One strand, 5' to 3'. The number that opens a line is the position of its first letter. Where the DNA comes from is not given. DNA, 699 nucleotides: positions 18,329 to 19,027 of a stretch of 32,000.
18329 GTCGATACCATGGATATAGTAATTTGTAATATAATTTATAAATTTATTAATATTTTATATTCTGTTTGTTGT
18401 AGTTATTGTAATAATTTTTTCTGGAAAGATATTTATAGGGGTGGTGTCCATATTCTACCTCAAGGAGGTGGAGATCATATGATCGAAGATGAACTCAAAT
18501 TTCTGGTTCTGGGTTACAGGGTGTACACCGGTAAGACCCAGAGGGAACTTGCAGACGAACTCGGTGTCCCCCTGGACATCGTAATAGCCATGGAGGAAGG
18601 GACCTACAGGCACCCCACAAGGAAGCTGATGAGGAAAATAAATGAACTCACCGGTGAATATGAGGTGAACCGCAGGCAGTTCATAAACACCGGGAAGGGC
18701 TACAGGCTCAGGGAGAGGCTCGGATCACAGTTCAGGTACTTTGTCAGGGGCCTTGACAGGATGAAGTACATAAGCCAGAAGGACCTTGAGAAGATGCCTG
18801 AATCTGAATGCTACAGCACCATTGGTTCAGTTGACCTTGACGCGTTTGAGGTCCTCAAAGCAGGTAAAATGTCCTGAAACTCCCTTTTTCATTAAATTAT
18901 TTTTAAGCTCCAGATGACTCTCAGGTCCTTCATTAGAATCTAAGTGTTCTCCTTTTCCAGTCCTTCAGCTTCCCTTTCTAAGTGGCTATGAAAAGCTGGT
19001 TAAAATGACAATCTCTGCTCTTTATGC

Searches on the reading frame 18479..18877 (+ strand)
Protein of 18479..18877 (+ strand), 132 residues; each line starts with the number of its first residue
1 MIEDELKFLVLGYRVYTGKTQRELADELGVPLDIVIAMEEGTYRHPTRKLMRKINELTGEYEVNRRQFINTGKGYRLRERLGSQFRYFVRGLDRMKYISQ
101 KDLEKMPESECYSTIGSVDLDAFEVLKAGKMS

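Call 112: search_protein_families(library=pfam, proteins=[window:18479-18877:+], max_evalue=0.001)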
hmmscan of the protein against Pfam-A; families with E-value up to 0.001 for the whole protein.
window:18479-18877:+ (132 aa): 1 family
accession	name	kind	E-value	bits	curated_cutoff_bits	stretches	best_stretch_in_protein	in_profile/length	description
PF01381.28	HTH_3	-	4.4e-05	23.9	23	1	18-59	9-49/55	Helix-turn-helix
